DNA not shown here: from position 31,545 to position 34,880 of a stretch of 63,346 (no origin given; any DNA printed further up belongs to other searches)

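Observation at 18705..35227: A 16.5-kb, ten-gene colinear unit: marR, A6, cytochrome b, gamma, beta, A5, A4, A3, chaperone, cytochrome c fusion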

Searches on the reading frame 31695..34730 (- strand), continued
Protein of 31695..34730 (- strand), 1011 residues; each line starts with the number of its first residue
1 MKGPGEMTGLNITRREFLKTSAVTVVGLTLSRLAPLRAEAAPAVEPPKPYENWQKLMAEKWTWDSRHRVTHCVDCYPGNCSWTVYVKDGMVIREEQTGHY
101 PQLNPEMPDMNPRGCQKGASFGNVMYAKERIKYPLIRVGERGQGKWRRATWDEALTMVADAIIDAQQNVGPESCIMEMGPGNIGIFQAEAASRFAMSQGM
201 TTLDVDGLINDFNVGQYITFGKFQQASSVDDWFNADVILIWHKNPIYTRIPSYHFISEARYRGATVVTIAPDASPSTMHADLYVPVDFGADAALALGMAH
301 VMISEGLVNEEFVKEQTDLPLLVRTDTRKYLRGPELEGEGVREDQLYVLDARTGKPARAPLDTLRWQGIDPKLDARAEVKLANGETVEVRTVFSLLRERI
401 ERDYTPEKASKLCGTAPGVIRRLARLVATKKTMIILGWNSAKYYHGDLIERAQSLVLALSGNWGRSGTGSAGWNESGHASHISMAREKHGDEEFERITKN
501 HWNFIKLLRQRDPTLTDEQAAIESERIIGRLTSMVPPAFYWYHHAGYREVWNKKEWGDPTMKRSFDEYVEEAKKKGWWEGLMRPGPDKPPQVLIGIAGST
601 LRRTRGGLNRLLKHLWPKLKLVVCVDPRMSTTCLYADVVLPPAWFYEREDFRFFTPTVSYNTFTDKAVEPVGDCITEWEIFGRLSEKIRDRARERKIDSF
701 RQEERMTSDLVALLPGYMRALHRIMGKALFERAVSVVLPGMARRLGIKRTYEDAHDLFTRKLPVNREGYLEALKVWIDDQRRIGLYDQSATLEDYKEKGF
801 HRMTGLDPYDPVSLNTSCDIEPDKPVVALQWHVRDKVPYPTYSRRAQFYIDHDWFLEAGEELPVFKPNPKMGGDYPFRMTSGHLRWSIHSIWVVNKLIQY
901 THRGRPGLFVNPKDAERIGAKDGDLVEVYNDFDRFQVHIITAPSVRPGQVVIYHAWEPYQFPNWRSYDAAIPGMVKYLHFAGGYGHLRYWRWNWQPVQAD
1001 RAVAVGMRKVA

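Call 66: search_solved_structures(query=window:31695-34730:-, max_evalue=1e-100, show_alignments=2)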
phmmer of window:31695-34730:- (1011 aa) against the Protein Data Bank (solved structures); distinct sequences matched with E-value up to 1e-100: 3.
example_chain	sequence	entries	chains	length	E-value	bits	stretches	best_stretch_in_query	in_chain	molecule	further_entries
2ivf_A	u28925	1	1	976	1.7e-235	787.6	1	13-702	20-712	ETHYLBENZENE DEHYDROGENASE ALPHA-SUBUNIT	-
5e7o_A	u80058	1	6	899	1.8e-142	479.5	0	48-357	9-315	DMSO reductase family type II enzyme, molybdopterin subunit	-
4ydd_A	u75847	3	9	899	7.9e-142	477.4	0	48-357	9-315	DMSO reductase family type II enzyme, molybdopterin subunit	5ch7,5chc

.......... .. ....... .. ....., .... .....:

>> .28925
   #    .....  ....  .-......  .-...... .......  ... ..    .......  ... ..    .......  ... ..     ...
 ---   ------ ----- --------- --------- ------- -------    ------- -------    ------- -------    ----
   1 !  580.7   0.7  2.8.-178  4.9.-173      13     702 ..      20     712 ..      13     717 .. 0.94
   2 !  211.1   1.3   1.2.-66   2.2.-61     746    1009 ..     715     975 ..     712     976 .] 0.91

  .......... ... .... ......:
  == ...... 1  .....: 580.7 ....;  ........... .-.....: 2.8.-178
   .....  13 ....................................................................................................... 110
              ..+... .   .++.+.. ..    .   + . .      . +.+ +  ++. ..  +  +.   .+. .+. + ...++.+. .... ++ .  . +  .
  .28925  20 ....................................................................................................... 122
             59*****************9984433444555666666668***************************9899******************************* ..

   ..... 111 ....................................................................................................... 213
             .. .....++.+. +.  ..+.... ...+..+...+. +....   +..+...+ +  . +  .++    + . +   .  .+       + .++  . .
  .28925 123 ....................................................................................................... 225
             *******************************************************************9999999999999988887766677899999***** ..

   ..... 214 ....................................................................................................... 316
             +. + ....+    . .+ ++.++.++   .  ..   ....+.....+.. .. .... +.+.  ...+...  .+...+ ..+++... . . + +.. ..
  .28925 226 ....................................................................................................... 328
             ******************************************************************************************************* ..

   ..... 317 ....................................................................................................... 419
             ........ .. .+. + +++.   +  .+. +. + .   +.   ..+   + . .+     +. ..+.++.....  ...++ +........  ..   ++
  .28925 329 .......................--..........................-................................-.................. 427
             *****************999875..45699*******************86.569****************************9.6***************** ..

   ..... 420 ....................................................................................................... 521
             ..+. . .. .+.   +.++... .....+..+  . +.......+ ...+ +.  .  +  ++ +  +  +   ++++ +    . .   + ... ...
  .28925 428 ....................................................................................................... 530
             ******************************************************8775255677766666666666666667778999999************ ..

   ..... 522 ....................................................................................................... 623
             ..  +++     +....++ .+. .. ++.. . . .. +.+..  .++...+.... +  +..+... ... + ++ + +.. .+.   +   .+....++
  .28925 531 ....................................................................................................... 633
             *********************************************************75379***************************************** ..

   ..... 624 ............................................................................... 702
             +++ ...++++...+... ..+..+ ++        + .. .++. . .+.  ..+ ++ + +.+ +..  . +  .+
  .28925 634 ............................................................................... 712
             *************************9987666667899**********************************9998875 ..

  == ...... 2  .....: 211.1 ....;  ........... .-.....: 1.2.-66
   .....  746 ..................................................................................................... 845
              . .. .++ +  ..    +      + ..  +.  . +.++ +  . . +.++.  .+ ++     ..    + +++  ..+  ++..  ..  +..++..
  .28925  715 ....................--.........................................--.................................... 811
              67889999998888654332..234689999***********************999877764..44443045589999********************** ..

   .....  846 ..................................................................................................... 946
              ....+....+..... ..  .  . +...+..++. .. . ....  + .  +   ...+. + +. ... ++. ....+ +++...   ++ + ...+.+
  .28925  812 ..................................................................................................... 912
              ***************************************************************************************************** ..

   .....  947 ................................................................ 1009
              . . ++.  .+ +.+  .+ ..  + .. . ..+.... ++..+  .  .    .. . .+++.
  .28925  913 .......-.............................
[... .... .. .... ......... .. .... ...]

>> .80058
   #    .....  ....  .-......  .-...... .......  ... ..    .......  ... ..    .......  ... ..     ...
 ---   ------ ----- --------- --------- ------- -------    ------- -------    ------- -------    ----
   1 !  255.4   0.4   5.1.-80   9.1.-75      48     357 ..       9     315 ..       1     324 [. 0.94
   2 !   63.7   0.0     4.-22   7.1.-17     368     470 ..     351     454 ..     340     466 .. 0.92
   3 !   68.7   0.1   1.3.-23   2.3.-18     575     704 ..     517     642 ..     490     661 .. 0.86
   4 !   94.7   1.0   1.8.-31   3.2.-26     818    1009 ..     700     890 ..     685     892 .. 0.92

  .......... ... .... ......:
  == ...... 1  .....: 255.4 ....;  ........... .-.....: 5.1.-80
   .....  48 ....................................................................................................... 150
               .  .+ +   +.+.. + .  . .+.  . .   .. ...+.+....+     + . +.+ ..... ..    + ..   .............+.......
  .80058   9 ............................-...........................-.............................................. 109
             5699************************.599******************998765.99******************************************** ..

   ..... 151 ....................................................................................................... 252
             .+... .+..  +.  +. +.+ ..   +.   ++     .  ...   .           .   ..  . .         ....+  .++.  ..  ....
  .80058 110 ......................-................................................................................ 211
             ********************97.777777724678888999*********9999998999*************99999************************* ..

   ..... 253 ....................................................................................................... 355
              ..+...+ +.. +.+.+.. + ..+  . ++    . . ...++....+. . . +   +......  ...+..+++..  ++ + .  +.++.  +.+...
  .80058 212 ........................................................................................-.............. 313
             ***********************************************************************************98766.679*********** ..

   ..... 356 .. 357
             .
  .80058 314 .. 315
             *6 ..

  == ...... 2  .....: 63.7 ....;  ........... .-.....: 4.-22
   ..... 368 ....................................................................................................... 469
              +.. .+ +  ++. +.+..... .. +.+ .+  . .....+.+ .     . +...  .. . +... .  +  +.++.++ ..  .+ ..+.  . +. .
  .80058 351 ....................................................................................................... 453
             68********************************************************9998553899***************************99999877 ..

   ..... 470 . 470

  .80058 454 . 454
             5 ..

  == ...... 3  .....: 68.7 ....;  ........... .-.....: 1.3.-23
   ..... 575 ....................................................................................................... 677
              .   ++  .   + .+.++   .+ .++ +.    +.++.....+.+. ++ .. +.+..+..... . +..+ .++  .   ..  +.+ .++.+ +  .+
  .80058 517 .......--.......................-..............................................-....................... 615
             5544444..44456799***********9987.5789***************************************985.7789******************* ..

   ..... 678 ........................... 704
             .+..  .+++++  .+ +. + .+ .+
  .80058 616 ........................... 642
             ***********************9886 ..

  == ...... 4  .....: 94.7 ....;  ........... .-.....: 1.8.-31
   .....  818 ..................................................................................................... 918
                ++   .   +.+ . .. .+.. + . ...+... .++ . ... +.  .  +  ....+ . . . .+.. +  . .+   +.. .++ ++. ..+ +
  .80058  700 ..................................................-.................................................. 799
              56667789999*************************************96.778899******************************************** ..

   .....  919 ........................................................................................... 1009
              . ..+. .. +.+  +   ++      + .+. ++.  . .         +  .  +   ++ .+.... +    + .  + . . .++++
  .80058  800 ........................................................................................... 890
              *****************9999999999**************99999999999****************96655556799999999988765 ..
